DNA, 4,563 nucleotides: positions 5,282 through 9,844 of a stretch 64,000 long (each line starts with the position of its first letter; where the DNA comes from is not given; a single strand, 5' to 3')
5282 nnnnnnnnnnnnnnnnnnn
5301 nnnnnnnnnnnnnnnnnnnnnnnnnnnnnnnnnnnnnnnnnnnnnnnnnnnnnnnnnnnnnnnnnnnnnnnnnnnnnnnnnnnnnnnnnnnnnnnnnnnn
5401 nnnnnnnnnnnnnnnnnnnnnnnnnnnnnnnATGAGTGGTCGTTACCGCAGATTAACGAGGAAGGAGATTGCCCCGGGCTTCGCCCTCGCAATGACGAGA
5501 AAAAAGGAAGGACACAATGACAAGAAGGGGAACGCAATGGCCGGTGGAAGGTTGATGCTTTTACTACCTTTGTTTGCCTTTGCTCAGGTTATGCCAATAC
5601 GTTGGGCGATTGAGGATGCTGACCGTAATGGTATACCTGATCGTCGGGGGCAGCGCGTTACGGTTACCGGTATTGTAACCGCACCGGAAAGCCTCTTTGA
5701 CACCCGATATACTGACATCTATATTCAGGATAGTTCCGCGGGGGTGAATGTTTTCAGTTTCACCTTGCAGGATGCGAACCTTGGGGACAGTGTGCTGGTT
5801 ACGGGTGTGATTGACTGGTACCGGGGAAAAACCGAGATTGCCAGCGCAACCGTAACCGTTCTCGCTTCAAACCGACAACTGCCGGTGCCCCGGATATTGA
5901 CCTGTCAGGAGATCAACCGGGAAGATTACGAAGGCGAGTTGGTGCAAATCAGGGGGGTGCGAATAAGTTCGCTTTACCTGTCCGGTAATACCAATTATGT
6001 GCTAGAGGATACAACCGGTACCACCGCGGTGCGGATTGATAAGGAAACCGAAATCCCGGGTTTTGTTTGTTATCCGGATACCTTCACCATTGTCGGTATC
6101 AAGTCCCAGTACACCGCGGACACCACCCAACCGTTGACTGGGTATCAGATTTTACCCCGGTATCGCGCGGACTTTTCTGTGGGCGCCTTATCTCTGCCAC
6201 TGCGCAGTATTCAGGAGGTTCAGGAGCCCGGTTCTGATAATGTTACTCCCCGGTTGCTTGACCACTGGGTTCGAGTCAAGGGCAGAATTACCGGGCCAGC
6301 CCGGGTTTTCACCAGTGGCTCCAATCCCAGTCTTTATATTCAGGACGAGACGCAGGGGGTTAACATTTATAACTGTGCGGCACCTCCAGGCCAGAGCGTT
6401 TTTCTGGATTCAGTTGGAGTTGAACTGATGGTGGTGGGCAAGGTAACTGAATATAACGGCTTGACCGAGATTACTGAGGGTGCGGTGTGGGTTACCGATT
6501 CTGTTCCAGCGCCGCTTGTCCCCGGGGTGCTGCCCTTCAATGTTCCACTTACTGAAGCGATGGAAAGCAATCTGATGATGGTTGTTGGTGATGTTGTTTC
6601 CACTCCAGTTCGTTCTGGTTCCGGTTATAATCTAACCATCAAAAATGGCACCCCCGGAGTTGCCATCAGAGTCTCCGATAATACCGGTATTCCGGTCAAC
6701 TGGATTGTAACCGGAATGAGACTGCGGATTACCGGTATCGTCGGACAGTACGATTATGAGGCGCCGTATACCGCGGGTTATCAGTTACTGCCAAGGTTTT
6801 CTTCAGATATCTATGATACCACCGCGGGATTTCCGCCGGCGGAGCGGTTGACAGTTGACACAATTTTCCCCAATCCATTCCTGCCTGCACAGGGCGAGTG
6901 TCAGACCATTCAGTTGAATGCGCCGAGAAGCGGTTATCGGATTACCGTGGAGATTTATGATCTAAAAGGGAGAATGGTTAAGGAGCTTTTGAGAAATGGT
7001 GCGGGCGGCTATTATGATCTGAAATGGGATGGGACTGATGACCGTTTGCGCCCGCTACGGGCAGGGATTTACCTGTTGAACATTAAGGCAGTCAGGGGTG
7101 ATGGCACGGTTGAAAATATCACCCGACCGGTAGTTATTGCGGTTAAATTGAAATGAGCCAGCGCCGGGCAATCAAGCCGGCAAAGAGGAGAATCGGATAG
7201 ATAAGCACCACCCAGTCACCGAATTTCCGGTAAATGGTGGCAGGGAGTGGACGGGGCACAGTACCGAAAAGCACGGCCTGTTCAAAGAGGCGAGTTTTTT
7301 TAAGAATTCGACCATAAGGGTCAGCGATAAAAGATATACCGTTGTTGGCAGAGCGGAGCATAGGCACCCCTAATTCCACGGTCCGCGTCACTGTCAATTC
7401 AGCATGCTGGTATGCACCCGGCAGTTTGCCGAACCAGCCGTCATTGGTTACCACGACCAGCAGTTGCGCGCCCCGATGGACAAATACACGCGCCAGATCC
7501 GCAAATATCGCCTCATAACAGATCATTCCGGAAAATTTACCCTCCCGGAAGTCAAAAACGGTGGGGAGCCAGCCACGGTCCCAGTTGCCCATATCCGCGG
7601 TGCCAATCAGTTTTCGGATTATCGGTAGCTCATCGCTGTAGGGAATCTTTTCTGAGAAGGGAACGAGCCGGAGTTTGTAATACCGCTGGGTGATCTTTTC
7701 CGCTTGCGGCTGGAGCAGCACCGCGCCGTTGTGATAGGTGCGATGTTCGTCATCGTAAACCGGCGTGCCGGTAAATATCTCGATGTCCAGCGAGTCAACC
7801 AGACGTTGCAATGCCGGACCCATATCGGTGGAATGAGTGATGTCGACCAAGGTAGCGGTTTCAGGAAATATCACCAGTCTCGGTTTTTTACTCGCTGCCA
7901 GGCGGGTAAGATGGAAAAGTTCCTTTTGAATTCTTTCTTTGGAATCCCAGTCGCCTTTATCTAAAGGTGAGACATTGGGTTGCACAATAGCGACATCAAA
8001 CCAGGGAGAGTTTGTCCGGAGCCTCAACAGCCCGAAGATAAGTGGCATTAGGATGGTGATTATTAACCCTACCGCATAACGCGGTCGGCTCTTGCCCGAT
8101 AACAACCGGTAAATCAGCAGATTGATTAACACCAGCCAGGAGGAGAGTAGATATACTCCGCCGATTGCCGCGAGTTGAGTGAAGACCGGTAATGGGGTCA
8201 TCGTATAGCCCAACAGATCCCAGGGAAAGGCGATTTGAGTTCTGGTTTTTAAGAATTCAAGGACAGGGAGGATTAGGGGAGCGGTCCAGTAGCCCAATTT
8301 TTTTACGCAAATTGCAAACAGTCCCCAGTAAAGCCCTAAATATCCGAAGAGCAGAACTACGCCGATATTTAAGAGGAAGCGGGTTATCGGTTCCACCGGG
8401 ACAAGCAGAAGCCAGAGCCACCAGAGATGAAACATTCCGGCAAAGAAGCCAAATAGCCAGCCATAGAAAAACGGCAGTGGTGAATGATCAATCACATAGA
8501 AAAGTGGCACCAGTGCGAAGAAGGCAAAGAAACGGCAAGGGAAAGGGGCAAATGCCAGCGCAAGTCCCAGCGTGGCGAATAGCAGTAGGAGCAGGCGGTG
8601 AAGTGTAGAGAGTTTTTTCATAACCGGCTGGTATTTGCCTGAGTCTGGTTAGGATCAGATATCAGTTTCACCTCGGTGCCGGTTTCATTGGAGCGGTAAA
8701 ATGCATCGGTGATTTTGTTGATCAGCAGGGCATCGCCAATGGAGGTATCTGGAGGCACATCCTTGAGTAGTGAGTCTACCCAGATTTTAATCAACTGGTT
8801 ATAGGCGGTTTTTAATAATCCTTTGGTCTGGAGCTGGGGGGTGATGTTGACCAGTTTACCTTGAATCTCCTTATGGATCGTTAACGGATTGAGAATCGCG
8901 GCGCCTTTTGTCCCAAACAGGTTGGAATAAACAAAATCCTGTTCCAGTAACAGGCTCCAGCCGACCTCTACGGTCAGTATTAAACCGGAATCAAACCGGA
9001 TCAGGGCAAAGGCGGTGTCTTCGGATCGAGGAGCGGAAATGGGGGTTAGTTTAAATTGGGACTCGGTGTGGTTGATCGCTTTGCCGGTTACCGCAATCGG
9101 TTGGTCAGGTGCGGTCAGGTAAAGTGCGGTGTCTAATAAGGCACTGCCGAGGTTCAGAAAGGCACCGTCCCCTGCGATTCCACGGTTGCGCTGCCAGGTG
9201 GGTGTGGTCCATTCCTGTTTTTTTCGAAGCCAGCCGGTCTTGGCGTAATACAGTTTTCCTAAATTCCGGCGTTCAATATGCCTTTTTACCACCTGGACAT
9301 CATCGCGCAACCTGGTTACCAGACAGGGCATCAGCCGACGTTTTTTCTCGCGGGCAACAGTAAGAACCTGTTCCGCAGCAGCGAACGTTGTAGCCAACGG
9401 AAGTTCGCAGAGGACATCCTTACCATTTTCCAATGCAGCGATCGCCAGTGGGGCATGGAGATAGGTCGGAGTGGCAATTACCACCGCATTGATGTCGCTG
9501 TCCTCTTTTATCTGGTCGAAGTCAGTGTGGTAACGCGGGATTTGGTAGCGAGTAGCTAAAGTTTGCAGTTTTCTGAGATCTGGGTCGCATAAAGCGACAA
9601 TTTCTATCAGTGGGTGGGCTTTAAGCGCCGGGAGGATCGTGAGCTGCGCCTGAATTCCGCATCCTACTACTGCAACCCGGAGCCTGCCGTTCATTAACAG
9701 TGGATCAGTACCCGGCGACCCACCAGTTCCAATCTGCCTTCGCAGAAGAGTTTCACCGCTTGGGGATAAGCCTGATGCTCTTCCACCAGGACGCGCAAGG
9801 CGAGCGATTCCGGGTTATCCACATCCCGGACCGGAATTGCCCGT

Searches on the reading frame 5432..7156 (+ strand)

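Call 23: search_protein_families(library=pfam, proteins=[window:5432-7156:+], max_evalue=0.00001)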
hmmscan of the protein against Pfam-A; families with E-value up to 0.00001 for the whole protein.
window:5432-7156:+ (574 aa): 2 families
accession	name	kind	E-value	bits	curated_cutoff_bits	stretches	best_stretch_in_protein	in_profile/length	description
PF13860.13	FlgD_ig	-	1.8e-07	31.4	27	1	492-556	13-78/79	FlgD Ig-like domain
PF18942.5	DUF5689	-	2.4e-06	28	28.6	0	74-227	24-203/217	Family of unknown function (DUF5689)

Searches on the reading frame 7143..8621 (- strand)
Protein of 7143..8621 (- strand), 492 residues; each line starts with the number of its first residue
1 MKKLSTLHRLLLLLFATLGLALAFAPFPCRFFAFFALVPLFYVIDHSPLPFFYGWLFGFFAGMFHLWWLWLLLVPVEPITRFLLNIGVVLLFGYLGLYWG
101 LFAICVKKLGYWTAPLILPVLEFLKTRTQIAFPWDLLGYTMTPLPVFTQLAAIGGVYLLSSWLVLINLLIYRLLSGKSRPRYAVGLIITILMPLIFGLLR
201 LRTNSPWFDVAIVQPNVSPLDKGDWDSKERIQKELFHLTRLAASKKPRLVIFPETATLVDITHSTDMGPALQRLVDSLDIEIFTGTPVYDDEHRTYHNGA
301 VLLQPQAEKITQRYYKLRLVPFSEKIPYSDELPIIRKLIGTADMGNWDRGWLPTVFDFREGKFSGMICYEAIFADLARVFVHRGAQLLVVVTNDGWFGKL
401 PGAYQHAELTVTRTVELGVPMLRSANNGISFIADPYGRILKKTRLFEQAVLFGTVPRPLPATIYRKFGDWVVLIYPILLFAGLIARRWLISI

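Call 23: search_protein_families(library=pfam, proteins=[window:7143-8621:-], max_evalue=0.00001)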
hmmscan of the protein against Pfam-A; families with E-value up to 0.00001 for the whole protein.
window:7143-8621:- (492 aa): 2 families
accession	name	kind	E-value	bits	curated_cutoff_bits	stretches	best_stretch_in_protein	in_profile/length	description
PF00795.27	CN_hydrolase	-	4.3e-29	102.1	23.2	1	210-457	2-248/256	Carbon-nitrogen hydrolase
PF20154.4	LNT_N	-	5.3e-22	79.1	27.1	1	18-169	3-159/159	Apolipoprotein N-acyltransferase N-terminal domain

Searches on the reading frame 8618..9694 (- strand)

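Call 23: search_protein_families(library=pfam, proteins=[window:8618-9694:-], max_evalue=0.00001)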
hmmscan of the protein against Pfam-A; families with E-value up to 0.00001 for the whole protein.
window:8618-9694:- (358 aa): 3 families
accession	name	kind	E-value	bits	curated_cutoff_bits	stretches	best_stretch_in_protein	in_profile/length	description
PF01408.29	GFO_IDH_MocA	-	7.2e-28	98.1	24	1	5-122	1-117/120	Oxidoreductase family, NAD-binding Rossmann fold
PF02894.22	GFO_IDH_MocA_C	-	1.7e-14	54.6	22.9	1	137-344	1-218/218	Oxidoreductase family, C-terminal alpha/beta domain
PF22725.1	GFO_IDH_MocA_C3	-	1.7e-13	51.1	27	1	134-265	2-122/124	GFO/IDH/MocA C-terminal domain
